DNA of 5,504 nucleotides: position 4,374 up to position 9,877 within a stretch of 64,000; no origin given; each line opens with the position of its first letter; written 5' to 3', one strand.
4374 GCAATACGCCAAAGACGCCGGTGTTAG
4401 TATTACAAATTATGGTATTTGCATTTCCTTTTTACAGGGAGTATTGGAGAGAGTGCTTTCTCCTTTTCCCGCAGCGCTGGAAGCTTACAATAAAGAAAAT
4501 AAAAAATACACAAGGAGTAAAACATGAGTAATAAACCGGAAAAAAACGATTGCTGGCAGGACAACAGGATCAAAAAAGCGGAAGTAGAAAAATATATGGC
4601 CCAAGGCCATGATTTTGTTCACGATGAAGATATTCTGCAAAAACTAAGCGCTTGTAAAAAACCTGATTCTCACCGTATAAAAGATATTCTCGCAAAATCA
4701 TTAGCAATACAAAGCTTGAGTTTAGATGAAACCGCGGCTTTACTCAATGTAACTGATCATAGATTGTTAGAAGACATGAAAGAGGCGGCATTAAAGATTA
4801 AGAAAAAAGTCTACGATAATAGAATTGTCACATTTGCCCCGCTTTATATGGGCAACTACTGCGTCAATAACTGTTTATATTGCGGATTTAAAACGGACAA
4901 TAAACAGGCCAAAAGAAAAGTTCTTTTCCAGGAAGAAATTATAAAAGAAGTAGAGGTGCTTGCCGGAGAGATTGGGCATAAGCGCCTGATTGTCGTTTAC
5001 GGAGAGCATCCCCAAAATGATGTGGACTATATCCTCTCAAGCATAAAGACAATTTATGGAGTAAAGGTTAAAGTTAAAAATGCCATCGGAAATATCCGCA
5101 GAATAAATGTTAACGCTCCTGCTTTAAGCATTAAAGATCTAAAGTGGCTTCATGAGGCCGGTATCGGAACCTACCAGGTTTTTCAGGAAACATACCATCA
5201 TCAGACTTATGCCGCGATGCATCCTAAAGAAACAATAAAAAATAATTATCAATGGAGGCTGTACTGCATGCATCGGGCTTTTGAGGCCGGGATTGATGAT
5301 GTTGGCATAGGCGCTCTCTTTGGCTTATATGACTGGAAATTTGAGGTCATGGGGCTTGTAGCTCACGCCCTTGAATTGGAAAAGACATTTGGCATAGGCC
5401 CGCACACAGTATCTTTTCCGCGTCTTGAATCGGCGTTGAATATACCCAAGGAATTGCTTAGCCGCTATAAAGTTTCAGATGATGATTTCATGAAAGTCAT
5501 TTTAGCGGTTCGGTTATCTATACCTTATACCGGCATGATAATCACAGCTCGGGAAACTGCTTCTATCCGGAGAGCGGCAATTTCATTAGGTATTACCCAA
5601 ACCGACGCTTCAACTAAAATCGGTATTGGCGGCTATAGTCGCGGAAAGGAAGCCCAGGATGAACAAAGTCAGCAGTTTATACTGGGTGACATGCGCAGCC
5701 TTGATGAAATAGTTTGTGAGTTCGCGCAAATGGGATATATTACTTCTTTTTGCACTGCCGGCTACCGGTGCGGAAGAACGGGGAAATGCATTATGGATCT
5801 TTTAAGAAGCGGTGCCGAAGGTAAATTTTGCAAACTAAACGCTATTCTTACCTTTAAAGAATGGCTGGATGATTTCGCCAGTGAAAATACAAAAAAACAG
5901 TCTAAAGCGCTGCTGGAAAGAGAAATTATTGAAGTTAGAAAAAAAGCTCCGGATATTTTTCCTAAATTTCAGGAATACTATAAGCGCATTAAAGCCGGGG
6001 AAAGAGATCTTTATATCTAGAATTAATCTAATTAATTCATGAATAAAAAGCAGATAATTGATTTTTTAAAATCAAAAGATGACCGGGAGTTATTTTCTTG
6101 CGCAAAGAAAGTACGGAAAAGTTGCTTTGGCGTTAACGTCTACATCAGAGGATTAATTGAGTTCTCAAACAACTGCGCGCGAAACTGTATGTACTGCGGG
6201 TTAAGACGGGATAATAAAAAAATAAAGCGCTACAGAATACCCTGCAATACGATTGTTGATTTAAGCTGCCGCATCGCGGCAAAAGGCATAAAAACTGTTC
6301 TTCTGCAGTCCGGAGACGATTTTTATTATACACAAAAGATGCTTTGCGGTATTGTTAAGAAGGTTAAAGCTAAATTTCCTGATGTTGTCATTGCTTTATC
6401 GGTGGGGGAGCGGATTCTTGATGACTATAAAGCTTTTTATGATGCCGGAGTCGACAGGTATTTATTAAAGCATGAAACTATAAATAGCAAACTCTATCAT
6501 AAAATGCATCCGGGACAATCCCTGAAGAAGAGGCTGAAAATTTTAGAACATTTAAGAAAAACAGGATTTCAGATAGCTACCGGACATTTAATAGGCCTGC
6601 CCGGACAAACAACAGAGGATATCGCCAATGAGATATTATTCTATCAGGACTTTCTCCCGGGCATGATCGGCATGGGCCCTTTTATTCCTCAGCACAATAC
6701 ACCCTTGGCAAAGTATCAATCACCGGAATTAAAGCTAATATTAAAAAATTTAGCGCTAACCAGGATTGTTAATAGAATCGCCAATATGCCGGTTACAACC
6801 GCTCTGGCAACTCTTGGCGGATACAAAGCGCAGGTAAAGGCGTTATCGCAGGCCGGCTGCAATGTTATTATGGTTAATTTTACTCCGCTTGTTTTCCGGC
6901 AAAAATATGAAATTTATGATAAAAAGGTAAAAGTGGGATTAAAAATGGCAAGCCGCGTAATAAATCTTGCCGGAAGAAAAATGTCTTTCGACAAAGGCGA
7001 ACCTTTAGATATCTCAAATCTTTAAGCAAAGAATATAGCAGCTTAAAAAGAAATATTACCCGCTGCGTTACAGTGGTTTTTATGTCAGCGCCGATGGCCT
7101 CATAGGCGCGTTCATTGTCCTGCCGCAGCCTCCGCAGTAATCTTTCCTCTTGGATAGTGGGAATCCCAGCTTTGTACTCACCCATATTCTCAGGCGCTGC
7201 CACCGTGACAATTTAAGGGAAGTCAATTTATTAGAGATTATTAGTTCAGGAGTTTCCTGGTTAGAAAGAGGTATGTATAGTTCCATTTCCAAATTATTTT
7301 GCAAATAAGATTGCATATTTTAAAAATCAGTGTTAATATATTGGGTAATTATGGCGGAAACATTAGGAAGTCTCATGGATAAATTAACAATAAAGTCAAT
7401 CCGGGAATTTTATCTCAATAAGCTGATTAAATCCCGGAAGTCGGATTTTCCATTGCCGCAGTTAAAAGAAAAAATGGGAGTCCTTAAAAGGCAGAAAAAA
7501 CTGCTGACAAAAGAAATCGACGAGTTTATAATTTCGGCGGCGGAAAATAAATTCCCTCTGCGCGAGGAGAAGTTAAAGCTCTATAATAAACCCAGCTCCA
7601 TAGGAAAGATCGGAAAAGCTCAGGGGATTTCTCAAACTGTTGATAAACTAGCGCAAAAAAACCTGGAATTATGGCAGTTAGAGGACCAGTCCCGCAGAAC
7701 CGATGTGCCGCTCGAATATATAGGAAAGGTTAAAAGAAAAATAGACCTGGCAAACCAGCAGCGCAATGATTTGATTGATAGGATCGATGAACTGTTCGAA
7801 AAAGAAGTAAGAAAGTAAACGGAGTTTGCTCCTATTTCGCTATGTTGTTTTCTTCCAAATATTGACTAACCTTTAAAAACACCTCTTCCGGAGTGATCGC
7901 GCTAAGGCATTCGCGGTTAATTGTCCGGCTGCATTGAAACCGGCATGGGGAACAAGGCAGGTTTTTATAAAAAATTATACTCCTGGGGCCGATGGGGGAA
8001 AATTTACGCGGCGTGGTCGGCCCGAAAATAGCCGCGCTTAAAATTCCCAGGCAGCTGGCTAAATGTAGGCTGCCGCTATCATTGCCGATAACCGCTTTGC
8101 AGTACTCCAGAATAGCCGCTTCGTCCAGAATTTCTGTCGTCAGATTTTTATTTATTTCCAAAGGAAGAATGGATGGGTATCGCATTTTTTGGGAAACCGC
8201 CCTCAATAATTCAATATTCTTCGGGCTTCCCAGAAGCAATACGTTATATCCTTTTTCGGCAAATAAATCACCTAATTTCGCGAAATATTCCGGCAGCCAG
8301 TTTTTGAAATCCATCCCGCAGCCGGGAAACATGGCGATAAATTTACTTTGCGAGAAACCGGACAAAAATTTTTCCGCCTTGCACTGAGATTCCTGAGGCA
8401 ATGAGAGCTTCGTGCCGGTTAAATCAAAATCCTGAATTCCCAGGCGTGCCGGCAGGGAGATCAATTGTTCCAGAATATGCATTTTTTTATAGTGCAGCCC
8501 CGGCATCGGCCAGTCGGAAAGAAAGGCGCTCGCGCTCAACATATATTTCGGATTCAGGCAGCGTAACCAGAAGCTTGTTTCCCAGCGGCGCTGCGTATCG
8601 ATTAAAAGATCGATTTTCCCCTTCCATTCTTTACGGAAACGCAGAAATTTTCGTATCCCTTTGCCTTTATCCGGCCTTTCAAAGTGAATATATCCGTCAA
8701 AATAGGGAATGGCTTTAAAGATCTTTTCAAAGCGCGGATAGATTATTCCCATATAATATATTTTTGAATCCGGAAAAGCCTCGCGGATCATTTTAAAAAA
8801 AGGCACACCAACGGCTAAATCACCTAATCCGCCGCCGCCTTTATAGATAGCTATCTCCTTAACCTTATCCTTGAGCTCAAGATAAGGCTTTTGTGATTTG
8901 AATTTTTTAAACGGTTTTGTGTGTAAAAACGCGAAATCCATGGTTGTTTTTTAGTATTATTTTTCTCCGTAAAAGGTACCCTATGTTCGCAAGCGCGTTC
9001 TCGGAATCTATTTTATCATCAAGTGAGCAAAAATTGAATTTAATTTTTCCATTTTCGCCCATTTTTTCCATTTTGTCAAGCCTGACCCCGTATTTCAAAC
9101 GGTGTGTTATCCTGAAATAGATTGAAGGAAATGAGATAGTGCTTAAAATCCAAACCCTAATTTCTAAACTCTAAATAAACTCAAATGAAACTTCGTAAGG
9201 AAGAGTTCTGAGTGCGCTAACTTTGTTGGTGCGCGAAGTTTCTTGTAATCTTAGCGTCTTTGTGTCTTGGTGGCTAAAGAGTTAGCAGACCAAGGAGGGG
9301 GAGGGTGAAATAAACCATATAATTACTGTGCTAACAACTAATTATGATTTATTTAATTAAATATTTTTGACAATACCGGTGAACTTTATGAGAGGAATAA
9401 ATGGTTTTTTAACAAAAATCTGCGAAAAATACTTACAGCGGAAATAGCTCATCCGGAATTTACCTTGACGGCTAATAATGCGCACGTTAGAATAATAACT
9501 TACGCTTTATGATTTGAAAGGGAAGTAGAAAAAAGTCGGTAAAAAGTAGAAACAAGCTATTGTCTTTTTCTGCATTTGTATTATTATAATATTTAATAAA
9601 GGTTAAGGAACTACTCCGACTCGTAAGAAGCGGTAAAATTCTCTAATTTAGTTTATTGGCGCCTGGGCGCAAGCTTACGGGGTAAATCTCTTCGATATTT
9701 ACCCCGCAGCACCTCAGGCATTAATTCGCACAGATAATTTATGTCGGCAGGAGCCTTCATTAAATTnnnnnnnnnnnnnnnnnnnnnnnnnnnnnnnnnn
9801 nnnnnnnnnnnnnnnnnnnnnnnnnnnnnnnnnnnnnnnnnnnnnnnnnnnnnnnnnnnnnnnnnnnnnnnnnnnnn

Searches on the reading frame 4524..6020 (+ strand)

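Call 50: search_protein_families(library=pfam, proteins=[window:4524-6020:+], max_evalue=0.001)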
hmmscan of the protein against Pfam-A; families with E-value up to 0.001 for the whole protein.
window:4524-6020:+ (498 aa): 2 families
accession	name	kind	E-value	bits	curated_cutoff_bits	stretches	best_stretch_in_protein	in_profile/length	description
PF04055.27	Radical_SAM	-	5.3e-14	53.2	29.5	1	109-264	3-148/166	Radical SAM superfamily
PF06968.18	BATS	-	3.6e-11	43.5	22.2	1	297-405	1-87/88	Biotin and Thiamin Synthesis associated domain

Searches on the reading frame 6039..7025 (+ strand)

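Call 50: search_protein_families(library=pfam, proteins=[window:6039-7025:+], max_evalue=0.001)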
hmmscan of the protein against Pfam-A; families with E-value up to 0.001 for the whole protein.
window:6039-7025:+ (328 aa): 1 family
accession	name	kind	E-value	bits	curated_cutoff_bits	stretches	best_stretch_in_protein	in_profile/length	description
PF04055.27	Radical_SAM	-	1.9e-20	74.1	29.5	1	40-197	1-161/166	Radical SAM superfamily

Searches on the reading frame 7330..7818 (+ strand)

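Call 50: search_protein_families(library=pfam, proteins=[window:7330-7818:+], max_evalue=0.001)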
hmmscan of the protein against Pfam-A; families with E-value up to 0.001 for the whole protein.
window:7330-7818:+ (162 aa): 1 family
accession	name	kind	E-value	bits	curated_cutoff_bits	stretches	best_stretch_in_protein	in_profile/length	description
PF14063.11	DUF4254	-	1.7e-19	70.5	27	1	103-161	3-61/144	Protein of unknown function (DUF4254)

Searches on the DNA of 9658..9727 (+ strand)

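Call 45: build_rna_model(alignment_id=A2, structure=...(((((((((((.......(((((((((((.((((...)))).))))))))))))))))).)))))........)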
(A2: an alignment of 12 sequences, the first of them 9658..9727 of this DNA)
Model R1 built from alignment A2 (12 sequences, 76 columns); structure: as given.
model positions 75; base pairs 26; branch points 0; effective number of sequences 3.35; information 0.753 bits per position. Calibrated on 0.2 Mb of random sequence (short: E-values are rough).
structure used (alignment columns):
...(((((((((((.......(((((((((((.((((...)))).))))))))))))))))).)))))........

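Call 46: search_with_rna_model(model_id=R1, sources=[window, L088, L118, L119, L120, L121, L122, L123, L124, L125, L126, L127, L148, L155, L157, L162, L173, L175], max_evalue=10, show_alignments=0)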
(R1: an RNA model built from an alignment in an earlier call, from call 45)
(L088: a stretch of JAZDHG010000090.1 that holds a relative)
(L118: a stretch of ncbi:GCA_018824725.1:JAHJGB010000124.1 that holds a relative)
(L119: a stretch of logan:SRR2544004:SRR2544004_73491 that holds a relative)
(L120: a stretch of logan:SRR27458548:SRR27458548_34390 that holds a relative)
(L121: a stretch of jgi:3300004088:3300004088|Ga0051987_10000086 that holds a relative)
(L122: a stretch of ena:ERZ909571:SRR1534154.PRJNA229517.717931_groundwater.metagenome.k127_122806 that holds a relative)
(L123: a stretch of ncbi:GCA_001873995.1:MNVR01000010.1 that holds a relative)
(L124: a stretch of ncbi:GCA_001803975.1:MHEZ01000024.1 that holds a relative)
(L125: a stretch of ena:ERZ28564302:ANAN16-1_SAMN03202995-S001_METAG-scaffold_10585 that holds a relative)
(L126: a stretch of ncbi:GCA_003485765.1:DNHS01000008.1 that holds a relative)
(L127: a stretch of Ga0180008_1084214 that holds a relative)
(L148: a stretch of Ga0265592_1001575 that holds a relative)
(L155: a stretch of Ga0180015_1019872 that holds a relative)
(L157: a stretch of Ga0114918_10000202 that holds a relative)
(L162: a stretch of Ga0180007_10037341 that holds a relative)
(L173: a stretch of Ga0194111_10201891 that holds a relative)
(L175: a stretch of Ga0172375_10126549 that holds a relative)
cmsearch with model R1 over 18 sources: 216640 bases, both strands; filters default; matches with E-value up to 10: 30.
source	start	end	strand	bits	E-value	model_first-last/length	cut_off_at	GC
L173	99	173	-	95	3.2e-22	1-75/75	no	0.6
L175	1398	1472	-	90.5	5e-21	1-75/75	no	0.53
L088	176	250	-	87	4.1e-20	1-75/75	no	0.56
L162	1386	1460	+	85.6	9.5e-20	1-75/75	no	0.48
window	47588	47662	+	76.5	2.5e-17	1-75/75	no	0.53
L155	994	1068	+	76.5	2.5e-17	1-75/75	no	0.53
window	17136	17205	+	73.4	1.6e-16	1-75/75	no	0.56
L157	299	371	+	70.8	7.5e-16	1-75/75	no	0.49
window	9658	9727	+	70.2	1.1e-15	1-75/75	no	0.54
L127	144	219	-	69.5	1.6e-15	1-75/75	no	0.51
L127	51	122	-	64.7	3.1e-14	1-75/75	no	0.57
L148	2649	2720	-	60.7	3.5e-13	1-75/75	no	0.42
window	17281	17349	+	54.8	1.2e-11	1-75/75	no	0.49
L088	181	255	+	40.8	5.8e-08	1-75/75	no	0.56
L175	1403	1477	+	38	3.3e-07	1-75/75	no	0.52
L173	104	178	+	35.3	1.7e-06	1-75/75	no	0.6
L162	159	232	+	32.2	1.1e-05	1-75/75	no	0.55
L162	1381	1455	-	29.6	5.2e-05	1-75/75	no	0.45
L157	294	366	-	29.2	6.7e-05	1-75/75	no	0.49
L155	989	1063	-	26.3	0.0004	1-75/75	no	0.53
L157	456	529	+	23.8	0.0018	1-75/75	no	0.55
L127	149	222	+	23.6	0.002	1-75/75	no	0.47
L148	2654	2725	+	21.4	0.0074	1-75/75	no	0.43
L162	179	214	-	16.9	0.12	20-55/75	no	0.56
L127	56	127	+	16.2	0.18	1-75/75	no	0.54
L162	229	260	-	13.5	0.9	22-54/75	no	0.31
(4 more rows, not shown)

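Call 61: search_with_rna_model(model_id=R1, sources=[L184, L185, L186, L187], max_evalue=10)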
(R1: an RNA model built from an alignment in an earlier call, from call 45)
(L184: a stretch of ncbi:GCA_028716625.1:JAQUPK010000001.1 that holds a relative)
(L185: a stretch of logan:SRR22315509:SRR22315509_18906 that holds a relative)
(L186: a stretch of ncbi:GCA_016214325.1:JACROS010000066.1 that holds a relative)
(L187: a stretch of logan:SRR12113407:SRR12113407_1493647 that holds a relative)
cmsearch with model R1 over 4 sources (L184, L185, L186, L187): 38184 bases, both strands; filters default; matches with E-value up to 10: 0.
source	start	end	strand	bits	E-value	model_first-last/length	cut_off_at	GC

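Call 65: search_with_rna_model(model_id=R1, sources=[window, L088, L127, L148, L157, L162, L173, L175], max_evalue=1e-9, make_alignment=true)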
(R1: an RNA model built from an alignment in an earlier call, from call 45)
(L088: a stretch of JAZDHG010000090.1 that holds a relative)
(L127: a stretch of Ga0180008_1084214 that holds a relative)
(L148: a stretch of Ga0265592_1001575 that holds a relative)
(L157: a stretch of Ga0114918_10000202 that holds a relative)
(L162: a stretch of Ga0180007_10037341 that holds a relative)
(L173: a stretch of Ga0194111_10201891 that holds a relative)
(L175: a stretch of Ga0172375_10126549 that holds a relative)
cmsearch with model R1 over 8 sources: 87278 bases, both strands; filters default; matches with E-value up to 1e-9: 12.
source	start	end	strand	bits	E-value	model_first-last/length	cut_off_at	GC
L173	99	173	-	95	1.3e-22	1-75/75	no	0.6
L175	1398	1472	-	90.5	2e-21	1-75/75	no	0.53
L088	176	250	-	87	1.7e-20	1-75/75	no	0.56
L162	1386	1460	+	85.6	3.8e-20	1-75/75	no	0.48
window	47588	47662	+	76.5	1e-17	1-75/75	no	0.53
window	17136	17205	+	73.4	6.5e-17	1-75/75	no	0.56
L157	299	371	+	70.8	3e-16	1-75/75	no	0.49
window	9658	9727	+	70.2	4.5e-16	1-75/75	no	0.54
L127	144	219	-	69.5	6.6e-16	1-75/75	no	0.51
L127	51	122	-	64.7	1.3e-14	1-75/75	no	0.57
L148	2649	2720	-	60.7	1.4e-13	1-75/75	no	0.42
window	17281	17349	+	54.8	4.9e-12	1-75/75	no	0.49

Alignment A4: 12 matches aligned to the model, 76 columns, each read 5' to 3' on its own strand. Consensus structure (alignment columns), stored with it:
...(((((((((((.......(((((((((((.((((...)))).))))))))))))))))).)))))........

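Call 79: search_with_rna_model(model_id=R1, sources=[L188, L189, L190, L193], max_evalue=10)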
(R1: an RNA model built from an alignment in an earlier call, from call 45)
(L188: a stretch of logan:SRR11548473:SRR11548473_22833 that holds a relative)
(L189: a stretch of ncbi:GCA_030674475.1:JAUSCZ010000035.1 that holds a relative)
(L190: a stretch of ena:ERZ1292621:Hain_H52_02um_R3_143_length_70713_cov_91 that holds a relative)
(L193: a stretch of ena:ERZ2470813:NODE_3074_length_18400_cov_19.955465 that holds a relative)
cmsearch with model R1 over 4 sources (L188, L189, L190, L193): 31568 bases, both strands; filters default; matches with E-value up to 10: 0.
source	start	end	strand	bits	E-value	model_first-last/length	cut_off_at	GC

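Call 88: search_with_rna_model(model_id=R1, sources=[L194, L195], max_evalue=10, show_alignments=3)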
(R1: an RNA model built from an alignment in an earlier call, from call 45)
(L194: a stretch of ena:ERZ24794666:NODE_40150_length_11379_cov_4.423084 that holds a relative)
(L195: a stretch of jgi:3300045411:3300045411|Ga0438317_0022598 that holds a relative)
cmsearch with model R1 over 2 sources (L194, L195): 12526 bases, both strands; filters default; matches with E-value up to 10: 1.
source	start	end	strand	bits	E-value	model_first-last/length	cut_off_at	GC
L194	2499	2567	+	45.2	2.5e-10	1-75/75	no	0.64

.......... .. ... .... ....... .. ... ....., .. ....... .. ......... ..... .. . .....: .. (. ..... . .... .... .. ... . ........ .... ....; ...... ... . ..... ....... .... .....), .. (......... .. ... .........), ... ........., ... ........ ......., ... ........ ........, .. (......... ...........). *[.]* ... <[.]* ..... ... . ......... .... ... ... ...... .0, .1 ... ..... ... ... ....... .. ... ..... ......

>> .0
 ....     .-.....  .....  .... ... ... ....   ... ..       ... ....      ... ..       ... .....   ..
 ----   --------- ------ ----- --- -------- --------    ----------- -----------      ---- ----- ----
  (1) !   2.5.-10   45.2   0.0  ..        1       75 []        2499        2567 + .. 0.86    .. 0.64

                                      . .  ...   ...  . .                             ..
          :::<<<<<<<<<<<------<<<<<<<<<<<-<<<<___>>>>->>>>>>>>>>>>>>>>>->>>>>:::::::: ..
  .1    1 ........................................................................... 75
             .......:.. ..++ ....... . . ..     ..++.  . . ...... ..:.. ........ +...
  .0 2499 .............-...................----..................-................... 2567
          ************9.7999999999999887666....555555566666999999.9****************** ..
